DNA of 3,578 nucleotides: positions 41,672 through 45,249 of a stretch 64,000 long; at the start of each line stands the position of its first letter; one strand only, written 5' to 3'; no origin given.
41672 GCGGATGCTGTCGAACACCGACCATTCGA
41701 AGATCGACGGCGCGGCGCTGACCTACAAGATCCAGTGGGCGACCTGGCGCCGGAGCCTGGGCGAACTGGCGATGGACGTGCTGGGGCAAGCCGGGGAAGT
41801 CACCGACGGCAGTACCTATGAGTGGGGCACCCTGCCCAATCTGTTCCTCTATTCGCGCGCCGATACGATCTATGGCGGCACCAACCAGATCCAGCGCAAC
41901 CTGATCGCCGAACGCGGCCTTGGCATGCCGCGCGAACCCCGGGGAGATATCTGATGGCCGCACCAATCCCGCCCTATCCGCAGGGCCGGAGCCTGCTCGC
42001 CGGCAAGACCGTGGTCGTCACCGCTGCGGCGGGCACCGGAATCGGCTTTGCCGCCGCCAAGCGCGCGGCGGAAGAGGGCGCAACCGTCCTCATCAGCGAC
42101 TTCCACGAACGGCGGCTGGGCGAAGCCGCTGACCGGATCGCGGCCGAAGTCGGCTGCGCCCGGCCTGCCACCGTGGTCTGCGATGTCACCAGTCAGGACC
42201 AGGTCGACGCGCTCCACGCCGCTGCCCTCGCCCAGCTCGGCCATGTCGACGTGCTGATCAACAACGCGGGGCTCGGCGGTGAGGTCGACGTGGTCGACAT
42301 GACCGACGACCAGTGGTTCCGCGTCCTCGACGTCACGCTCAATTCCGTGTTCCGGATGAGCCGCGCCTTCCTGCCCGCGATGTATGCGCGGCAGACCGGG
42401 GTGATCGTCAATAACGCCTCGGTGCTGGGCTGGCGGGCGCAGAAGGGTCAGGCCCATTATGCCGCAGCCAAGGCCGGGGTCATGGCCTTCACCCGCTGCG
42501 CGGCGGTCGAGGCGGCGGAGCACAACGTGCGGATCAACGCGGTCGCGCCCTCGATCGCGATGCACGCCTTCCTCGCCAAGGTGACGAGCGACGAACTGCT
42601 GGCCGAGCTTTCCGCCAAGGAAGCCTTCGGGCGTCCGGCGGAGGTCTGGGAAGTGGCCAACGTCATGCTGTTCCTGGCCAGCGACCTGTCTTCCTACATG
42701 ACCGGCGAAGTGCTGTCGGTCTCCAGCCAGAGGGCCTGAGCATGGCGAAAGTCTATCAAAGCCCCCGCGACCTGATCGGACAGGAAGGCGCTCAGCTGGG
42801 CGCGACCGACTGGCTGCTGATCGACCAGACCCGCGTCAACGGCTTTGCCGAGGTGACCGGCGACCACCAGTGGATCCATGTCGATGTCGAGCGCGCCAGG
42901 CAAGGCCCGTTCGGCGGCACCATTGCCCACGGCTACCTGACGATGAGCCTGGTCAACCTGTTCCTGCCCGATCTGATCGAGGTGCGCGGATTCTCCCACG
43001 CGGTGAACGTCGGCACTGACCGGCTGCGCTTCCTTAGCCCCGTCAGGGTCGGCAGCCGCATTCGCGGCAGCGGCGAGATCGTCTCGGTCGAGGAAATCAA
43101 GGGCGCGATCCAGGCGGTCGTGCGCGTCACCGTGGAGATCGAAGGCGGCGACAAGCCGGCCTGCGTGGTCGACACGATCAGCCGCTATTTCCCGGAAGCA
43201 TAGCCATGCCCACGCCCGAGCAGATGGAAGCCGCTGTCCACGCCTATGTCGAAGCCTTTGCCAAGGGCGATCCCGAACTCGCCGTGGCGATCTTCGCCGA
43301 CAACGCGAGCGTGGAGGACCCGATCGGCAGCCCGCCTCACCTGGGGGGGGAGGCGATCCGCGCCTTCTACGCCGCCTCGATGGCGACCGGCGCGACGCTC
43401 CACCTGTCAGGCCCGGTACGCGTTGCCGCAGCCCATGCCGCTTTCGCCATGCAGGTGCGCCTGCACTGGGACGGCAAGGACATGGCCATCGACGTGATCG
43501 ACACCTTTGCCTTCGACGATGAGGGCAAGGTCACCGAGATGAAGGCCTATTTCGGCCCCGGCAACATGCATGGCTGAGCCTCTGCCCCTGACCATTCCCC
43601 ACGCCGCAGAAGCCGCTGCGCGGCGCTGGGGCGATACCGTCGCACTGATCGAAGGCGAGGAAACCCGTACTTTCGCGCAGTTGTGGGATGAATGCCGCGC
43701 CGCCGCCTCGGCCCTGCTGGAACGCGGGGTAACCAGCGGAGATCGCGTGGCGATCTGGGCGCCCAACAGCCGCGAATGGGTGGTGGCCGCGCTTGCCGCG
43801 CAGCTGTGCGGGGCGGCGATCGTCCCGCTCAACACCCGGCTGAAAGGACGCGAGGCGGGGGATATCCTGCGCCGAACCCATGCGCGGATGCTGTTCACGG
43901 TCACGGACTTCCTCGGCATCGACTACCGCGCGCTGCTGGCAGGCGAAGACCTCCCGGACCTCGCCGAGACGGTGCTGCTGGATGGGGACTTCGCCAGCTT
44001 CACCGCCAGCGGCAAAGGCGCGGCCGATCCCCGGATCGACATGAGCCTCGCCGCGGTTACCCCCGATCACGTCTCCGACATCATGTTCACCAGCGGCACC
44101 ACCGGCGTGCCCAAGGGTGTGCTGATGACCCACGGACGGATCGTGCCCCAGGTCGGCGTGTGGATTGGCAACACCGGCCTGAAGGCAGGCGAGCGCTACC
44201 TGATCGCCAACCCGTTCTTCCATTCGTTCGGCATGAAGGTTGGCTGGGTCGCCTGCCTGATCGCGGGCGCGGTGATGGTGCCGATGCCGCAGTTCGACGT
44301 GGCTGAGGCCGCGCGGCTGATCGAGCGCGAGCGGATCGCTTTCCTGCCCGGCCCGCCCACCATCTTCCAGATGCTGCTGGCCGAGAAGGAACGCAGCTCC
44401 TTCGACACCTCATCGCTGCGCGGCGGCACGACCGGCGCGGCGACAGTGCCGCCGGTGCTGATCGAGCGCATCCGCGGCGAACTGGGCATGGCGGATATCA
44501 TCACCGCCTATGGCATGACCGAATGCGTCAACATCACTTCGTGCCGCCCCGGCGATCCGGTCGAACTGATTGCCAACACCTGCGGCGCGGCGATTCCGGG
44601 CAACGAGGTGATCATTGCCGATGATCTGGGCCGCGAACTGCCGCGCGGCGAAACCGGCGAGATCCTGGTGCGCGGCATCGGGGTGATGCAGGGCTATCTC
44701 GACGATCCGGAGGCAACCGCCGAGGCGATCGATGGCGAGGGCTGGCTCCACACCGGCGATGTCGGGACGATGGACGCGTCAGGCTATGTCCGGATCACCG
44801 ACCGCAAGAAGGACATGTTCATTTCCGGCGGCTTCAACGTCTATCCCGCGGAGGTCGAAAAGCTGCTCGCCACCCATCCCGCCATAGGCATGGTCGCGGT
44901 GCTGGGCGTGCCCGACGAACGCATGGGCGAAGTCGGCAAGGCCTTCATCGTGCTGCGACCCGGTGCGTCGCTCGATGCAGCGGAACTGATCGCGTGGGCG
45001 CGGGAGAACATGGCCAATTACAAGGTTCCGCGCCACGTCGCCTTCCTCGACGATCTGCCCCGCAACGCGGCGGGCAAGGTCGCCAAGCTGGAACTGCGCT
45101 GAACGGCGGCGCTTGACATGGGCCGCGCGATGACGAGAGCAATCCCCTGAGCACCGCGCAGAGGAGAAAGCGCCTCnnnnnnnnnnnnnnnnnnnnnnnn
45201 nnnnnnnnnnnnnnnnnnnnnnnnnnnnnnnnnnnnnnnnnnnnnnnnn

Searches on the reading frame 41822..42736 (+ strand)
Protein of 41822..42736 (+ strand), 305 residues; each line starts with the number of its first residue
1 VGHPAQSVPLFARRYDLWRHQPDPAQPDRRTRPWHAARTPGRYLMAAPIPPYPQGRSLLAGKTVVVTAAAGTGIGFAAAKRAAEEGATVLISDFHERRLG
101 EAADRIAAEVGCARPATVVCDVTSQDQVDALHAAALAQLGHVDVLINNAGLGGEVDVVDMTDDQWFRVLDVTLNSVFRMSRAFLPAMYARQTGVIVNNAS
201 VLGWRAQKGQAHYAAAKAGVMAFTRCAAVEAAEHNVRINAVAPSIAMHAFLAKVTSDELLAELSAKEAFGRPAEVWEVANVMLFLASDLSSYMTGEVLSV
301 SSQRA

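Call 43: search_protein_families(library=pfam, proteins=[window:41822-42736:+], max_evalue=0.00001)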
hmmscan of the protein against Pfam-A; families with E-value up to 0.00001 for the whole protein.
window:41822-42736:+ (305 aa): 3 families
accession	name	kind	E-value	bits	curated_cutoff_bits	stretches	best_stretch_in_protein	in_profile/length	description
PF13561.12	adh_short_C2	-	3.5e-58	197.4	27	1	69-300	3-231/236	Enoyl-(Acyl carrier protein) reductase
PF00106.31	adh_short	-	5.2e-49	166.8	26.6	1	62-254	1-190/195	short chain dehydrogenase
PF08659.16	KR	-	4.3e-10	40.2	22.6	1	64-225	3-161/180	KR domain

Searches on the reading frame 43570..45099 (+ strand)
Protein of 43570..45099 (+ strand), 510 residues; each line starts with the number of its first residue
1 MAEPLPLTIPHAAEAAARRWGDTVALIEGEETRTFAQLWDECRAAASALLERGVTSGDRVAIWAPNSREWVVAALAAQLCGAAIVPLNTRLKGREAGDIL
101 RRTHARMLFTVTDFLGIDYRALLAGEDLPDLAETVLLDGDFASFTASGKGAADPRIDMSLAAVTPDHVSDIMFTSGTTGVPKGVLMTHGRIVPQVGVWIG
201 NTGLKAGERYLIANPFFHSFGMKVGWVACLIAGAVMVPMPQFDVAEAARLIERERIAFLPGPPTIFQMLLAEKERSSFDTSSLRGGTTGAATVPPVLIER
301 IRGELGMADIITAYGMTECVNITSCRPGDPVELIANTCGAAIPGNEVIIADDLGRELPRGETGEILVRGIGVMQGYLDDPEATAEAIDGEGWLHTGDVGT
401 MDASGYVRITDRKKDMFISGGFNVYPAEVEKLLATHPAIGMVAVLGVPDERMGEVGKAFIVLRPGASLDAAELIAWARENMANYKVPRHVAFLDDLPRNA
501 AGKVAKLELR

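Call 43: search_protein_families(library=pfam, proteins=[window:43570-45099:+], max_evalue=0.00001)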
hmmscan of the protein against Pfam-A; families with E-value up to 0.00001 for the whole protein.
window:43570-45099:+ (510 aa): 2 families
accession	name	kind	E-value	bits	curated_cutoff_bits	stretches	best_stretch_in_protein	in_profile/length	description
PF00501.34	AMP-binding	-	3e-88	296.7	29.9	1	14-377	2-384/384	AMP-binding enzyme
PF13193.12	AMP-binding_C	-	7e-21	75.4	24.5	1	428-503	1-76/76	AMP-binding enzyme C-terminal domain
